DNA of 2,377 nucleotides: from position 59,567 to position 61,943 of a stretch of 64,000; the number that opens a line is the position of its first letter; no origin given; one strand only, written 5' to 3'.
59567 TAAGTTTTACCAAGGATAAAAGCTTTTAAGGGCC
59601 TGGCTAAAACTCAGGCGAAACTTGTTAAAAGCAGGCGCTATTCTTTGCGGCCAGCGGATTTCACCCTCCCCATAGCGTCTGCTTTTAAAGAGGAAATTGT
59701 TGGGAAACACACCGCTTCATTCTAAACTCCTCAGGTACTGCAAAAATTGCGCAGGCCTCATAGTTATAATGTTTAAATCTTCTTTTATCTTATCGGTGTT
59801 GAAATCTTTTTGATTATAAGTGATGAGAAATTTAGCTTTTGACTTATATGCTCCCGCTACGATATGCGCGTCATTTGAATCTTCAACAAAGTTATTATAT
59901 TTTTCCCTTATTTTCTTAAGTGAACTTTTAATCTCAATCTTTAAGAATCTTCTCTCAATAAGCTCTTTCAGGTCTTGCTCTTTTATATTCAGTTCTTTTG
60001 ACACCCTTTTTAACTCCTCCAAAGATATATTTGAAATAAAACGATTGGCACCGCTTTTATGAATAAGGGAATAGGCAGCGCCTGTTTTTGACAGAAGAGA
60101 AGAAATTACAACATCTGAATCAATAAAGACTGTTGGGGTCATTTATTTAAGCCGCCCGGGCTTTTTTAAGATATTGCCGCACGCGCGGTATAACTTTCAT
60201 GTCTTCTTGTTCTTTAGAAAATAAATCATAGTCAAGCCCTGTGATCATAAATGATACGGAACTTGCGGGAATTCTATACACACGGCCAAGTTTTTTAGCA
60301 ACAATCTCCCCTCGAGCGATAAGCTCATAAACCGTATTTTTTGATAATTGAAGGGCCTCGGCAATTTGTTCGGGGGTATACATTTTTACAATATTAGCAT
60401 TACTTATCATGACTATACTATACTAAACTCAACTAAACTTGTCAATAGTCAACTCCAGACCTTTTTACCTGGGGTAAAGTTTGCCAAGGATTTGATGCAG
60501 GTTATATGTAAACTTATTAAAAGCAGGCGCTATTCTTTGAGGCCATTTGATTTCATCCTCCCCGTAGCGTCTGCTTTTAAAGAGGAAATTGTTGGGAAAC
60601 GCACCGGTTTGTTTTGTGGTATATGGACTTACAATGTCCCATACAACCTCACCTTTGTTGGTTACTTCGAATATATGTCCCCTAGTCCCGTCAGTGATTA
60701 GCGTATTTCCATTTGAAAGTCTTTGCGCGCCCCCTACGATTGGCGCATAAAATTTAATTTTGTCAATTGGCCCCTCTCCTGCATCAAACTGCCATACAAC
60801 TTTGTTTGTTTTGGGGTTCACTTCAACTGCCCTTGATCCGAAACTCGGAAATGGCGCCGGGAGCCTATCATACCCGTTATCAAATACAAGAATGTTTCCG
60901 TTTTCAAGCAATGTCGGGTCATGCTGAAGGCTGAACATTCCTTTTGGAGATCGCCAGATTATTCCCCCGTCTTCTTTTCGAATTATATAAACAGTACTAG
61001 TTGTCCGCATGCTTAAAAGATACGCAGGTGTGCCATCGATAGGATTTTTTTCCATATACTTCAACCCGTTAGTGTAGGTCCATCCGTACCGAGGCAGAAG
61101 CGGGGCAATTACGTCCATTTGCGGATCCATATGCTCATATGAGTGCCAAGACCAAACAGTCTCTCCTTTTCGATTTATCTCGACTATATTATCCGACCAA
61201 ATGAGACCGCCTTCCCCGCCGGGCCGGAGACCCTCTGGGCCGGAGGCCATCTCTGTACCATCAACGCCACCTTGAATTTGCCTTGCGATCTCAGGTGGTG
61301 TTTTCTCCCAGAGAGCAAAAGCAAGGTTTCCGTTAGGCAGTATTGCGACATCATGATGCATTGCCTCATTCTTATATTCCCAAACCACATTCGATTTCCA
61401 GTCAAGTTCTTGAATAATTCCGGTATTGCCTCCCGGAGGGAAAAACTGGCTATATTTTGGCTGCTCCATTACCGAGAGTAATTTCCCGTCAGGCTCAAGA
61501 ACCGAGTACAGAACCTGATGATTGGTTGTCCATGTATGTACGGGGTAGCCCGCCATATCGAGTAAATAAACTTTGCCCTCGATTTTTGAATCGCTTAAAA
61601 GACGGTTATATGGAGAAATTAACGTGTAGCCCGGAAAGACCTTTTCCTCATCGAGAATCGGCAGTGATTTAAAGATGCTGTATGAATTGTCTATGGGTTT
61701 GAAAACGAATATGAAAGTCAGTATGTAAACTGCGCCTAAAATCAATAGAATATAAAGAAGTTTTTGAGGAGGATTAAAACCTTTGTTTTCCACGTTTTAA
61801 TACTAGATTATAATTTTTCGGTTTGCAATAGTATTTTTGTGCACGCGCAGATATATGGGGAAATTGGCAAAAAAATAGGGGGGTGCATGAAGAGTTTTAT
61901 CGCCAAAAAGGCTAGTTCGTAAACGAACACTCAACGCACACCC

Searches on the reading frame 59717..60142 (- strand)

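Call 7: search_protein_families(library=pfam, proteins=[window:59717-60142:-], max_evalue=0.01)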
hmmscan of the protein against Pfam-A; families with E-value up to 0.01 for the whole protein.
window:59717-60142:- (141 aa): 3 families
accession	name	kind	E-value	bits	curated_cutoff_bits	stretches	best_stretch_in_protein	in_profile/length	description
PF13470.12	PIN_3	-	1.2e-10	42.7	27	1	5-112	2-115/115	PIN domain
PF01850.27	PIN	-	2.6e-05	25.3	23.6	1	5-112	1-113/120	PIN domain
PF10130.15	PIN_2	-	0.00077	20.1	22.4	1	7-103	2-106/133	PIN domain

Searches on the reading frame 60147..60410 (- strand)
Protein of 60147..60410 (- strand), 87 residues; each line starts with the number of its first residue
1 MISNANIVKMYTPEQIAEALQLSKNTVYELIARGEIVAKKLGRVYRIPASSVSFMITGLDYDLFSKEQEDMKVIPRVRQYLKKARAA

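Call 66: search_protein_families(library=pfam, proteins=[window:60147-60410:-], max_evalue=0.001)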
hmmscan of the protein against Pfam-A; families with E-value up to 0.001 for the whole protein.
window:60147-60410:- (87 aa): 3 families
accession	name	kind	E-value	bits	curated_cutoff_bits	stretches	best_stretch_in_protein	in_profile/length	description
PF12728.13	HTH_17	-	9e-13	48.7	27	1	10-52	1-43/51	Helix-turn-helix domain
PF21531.3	Rv2175c_wHTH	-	0.00043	20.6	27.1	0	8-49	13-54/57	DNA-binding protein Rv2175c, wHTH domain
PF13384.12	HTH_23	-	0.0007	19.8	24.6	0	11-33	18-40/50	Homeodomain-like domain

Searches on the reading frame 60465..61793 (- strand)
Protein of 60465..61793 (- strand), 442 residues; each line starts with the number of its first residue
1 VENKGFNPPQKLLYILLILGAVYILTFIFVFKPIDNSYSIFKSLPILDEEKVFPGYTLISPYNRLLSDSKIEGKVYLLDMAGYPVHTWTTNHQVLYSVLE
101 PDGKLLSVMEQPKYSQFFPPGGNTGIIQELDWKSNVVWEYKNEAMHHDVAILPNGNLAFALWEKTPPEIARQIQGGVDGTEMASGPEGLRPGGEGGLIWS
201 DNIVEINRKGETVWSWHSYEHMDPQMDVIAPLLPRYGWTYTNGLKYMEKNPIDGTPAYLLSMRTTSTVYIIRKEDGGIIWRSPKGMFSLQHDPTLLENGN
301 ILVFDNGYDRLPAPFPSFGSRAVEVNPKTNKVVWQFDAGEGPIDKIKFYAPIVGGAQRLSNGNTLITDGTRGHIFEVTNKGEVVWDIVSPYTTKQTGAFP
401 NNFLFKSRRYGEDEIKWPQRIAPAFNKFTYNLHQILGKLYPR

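Call 66: search_protein_families(library=pfam, proteins=[window:60465-61793:-], max_evalue=0.001)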
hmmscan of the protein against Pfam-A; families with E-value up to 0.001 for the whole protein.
window:60465-61793:- (442 aa): 2 families
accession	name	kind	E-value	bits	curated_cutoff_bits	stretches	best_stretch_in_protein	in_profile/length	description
PF05935.17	Arylsulfotrans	-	4.4e-19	69.2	24.2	2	288-373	241-336/374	Arylsulfotransferase (ASST)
PF14269.12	Arylsulfotran_2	-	2.2e-18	67.1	27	1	195-388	91-299/301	Arylsulfotransferase (ASST)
